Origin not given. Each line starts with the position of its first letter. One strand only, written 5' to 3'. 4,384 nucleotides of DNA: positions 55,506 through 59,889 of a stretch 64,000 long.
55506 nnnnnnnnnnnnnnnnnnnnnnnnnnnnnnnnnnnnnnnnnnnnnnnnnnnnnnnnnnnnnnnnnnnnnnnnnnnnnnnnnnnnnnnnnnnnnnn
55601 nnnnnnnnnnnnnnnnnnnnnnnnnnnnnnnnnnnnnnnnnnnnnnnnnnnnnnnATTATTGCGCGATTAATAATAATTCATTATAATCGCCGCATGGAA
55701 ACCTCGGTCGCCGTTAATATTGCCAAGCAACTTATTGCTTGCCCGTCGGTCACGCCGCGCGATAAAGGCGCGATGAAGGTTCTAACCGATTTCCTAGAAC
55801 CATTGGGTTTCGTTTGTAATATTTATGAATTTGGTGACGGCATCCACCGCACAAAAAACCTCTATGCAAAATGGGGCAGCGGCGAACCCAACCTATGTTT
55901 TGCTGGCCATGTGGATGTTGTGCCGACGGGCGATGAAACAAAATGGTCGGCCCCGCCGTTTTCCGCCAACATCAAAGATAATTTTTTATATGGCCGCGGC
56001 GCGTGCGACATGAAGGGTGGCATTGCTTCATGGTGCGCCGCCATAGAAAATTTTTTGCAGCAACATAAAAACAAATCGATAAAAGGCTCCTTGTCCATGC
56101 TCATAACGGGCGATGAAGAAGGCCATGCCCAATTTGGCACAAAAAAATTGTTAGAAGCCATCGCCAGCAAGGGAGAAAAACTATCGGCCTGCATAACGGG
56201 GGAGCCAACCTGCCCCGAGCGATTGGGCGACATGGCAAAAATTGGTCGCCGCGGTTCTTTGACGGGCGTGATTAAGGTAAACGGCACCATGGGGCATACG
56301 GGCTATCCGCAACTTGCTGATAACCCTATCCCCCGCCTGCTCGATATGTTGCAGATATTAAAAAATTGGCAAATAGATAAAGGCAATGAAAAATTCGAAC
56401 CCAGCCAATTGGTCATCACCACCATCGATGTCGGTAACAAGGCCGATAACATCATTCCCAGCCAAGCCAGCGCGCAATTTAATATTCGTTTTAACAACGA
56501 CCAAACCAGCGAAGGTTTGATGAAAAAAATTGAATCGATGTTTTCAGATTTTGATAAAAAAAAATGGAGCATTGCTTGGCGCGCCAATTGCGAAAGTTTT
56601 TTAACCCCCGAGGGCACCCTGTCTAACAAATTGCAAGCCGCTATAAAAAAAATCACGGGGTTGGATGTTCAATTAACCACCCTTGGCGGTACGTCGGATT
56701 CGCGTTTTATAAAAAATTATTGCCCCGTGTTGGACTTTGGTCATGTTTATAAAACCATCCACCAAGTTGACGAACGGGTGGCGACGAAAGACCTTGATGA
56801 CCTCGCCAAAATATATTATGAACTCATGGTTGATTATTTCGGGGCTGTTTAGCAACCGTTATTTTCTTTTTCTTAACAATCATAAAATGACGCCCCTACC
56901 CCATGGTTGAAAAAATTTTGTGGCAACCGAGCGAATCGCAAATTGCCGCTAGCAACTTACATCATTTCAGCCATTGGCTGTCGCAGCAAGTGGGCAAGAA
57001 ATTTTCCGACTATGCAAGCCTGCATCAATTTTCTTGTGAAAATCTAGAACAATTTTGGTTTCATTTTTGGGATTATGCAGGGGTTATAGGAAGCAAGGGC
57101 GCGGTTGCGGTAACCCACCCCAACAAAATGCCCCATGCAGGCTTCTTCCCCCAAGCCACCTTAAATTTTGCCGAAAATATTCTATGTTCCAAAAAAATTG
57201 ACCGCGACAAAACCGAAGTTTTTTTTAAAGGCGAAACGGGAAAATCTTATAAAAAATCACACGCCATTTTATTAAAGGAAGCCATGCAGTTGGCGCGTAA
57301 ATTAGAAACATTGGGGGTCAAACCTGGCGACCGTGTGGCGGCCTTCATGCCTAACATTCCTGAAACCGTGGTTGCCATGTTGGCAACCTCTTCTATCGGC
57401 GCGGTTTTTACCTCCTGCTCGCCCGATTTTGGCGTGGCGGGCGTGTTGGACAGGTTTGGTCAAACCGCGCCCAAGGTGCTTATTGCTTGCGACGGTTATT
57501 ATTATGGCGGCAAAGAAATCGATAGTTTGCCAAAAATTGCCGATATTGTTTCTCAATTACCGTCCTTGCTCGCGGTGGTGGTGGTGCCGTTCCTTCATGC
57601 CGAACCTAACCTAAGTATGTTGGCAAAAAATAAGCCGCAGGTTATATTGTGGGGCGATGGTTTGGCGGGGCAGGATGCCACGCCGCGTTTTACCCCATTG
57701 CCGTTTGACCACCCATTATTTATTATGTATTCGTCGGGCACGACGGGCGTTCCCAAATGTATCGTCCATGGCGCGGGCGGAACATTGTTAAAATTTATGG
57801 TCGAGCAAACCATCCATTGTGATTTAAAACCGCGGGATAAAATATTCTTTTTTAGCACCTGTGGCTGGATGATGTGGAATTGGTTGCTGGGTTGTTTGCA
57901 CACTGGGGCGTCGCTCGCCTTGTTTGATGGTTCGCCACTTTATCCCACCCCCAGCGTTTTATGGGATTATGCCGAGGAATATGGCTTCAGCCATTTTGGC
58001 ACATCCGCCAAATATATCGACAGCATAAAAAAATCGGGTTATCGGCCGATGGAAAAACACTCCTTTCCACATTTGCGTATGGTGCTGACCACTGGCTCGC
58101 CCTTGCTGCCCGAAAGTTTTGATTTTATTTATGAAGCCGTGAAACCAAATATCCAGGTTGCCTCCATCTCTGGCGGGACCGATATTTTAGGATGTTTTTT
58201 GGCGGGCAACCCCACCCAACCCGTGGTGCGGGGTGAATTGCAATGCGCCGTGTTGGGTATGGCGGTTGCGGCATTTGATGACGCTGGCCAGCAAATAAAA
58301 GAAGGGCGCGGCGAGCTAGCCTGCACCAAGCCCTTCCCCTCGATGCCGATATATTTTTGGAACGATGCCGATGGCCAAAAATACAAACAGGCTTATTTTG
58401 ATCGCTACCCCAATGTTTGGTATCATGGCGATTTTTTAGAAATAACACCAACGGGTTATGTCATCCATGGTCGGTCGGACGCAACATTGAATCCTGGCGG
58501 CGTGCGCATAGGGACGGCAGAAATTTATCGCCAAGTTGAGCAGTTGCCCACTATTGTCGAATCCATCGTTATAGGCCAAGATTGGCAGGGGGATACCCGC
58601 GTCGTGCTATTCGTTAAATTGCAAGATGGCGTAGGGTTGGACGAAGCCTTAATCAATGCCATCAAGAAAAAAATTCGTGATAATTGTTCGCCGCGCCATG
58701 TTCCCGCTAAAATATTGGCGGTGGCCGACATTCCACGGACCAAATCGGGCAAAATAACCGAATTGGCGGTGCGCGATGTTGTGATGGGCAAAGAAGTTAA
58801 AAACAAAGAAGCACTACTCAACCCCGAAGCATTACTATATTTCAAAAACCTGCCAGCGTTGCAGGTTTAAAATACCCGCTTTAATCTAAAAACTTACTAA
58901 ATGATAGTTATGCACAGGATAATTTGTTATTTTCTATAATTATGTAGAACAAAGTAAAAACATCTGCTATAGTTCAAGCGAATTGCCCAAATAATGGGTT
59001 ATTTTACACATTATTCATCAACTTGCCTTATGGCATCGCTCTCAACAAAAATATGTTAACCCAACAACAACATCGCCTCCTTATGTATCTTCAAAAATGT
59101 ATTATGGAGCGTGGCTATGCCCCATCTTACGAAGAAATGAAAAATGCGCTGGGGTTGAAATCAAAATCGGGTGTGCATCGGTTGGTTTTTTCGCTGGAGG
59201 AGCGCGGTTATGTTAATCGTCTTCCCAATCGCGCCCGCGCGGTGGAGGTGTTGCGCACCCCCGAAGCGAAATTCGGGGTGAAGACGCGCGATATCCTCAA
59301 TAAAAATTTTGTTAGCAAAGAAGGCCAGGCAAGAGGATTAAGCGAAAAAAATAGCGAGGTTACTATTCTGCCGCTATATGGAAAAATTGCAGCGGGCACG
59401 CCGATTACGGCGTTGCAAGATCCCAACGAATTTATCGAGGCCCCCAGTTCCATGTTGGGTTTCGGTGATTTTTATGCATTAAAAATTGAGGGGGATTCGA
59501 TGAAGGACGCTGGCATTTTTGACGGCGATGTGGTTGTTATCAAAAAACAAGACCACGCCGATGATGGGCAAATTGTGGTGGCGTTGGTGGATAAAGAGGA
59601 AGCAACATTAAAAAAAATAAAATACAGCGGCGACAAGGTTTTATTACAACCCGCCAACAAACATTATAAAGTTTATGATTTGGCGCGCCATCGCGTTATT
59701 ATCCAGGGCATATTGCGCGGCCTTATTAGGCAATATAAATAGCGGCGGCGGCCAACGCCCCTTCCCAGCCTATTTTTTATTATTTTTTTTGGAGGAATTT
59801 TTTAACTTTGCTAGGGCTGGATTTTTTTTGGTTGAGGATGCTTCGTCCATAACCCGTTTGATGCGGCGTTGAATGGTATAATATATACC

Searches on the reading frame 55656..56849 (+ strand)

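Call 44: search_protein_families(library=ncbifam, proteins=[window:55656-56849:+], max_evalue=1e-10)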
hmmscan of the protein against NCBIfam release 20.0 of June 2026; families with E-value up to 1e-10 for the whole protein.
window:55656-56849:+ (398 aa): 43 families (the best 25 are shown)
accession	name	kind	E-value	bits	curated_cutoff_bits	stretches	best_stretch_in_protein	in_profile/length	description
NF009557.0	PRK13009.1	equivalog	2.8e-145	484.2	284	1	19-395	5-375/377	succinyl-diaminopimelate desuccinylase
TIGR01246.1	dapE_proteo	equivalog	3.2e-123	411.4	361.8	1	20-392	2-368/370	succinyl-diaminopimelate desuccinylase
TIGR01910.1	DapE-ArgE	subfamily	3.9e-60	204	217.6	1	20-386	1-373/373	ArgE/DapE family deacylase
NF006365.0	PRK08588.1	subfamily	5.9e-51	174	289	1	13-395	3-381/383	succinyl-diaminopimelate desuccinylase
NF006399.0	PRK08651.1-2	equivalog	2e-47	162.1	381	1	24-391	11-401/405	succinyl-diaminopimelate desuccinylase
NF005710.0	PRK07522.1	subfamily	7.3e-36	124.1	412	1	14-300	5-288/391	acetylornithine deacetylase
NF010589.0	PRK13983.1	equivalog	1.9e-35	122.6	333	1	16-392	13-407/409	M20 family metallo-hydrolase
NF003474.0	PRK05111.1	equivalog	8.2e-35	120.4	460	1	20-392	9-378/383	acetylornithine deacetylase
TIGR01892.1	AcOrn-deacetyl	equivalog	1.3e-34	119.8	297.7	1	22-381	2-355/365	acetylornithine deacetylase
NF006400.0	PRK08651.1-3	equivalog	9.1e-34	116.9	374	1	15-392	8-404/410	succinyl-diaminopimelate desuccinylase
NF009555.0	PRK13004.1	equivalog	2.3e-32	112.4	321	1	19-298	17-281/399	YgeY family selenium metabolism-linked hydrolase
TIGR01900.1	dapE-gram_pos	equivalog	1.3e-27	96.7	304.2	1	20-388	6-347/351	succinyl-diaminopimelate desuccinylase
NF006398.0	PRK08651.1-1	equivalog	4.7e-26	91.7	439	1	19-390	14-395/403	succinyl-diaminopimelate desuccinylase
NF005306.0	PRK06837.1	subfamily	2.7e-25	89.1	376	1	79-394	99-421/427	ArgE/DapE family deacylase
NF009558.0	PRK13013.1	equivalog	5.7e-25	87.8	428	1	20-234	19-235/429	acetylornithine deacetylase/succinyl-diaminopimelate desuccinylase family protein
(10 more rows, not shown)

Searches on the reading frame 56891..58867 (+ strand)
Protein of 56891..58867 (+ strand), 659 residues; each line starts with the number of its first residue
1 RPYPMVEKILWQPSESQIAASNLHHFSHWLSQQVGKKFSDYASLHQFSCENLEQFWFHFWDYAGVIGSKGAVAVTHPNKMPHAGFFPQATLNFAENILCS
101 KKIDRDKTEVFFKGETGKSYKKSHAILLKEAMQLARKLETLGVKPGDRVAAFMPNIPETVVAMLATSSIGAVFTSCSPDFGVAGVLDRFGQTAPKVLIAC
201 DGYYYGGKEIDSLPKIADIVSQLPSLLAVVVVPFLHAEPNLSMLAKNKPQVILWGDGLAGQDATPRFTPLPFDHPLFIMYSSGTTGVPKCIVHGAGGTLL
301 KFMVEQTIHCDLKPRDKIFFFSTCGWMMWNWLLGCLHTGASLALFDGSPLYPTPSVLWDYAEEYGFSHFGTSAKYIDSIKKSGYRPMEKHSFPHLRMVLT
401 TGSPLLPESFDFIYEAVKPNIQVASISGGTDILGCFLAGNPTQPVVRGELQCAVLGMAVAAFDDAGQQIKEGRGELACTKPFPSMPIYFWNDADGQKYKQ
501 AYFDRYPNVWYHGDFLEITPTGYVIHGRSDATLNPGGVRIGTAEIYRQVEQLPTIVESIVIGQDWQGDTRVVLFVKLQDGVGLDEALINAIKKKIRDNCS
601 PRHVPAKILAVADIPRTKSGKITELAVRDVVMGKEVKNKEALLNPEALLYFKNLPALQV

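Call 44: search_protein_families(library=ncbifam, proteins=[window:56891-58867:+], max_evalue=1e-10)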
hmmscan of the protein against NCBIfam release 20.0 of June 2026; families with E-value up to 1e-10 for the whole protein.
window:56891-58867:+ (659 aa): 41 families (the best 25 are shown)
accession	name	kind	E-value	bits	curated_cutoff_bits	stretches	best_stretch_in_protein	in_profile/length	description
NF002937.0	PRK03584.1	subfamily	1.1e-278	925.9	639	1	7-656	4-653/657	acetoacetate--CoA ligase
TIGR01217.1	ac_ac_CoA_syn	equivalog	5.5e-259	860.7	520.9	1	7-658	3-651/652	acetoacetate--CoA ligase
TIGR02188.1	Ac_CoA_lig_AcsA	equivalog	1.2e-85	288.1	724.95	1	37-640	3-614/629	acetate--CoA ligase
NF001208.0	PRK00174.1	subfamily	5e-85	286.1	657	1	19-644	7-634/649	acetate--CoA ligase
NF007815.0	PRK10524.1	equivalog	2.6e-52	178.2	955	1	40-648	3-620/629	propionate--CoA ligase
TIGR02316.1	propion_prpE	equivalog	2.8e-51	174.9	827.4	1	40-648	2-619/628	propionate--CoA ligase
NF003313.0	PRK04319.1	equivalog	9.6e-44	149.6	729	1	102-623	56-553/574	acetate--CoA ligase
NF004837.0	PRK06187.1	subfamily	4.7e-35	120.8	476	1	96-635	12-526/531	long-chain-fatty-acid--CoA ligase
NF047394.1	AcylCoAsynMbcS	equivalog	1.6e-32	112.8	850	1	276-630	173-519/525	acyl-CoA synthetase MbcS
NF004814.0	PRK06164.1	equivalog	2.5e-30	105.6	677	1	121-625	35-524/540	acyl-CoA synthetase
NF053567.1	HBDA_AROS1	equivalog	8.2e-28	97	1000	1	90-631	11-519/523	3-hydroxybenzoate--CoA ligase HbdA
NF009233.0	PRK12583.1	subfamily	1.3e-24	86.5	832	1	121-632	45-551/558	fatty acid CoA ligase family protein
TIGR02262.1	benz_CoA_lig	subfamily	1.4e-24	86.7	375.25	1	92-629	4-507/508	benzoate-CoA ligase family protein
NF004114.0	PRK05605.1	equivalog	4.1e-24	84.8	766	1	108-291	51-239/575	long-chain-fatty-acid--CoA ligase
TIGR01733.1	AA-adenyl-dom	subfamily_domain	9.4e-24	83.9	317.4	1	124-560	2-409/409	amino acid adenylation domain-containing protein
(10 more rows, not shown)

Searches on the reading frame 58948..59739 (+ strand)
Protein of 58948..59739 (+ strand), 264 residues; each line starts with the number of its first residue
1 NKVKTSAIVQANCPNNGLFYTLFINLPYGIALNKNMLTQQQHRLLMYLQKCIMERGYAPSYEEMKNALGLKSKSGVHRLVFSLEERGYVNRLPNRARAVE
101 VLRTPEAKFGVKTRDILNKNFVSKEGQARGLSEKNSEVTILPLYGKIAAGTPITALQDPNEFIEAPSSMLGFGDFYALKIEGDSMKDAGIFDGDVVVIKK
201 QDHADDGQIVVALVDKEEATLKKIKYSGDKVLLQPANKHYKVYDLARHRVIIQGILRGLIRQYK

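Call 44: search_protein_families(library=ncbifam, proteins=[window:58948-59739:+], max_evalue=1e-10)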
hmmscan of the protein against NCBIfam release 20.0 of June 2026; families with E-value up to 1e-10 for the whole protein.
window:58948-59739:+ (264 aa): 2 families
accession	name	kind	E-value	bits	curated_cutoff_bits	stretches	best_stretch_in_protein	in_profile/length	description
TIGR00498.1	lexA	equivalog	2e-50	171.3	110.95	1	36-263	3-202/203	transcriptional repressor LexA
NF007621.2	PRK10276.1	subfamily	3.3e-16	59.4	110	1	176-260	30-114/115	translesion error-prone DNA polymerase V autoproteolytic subunit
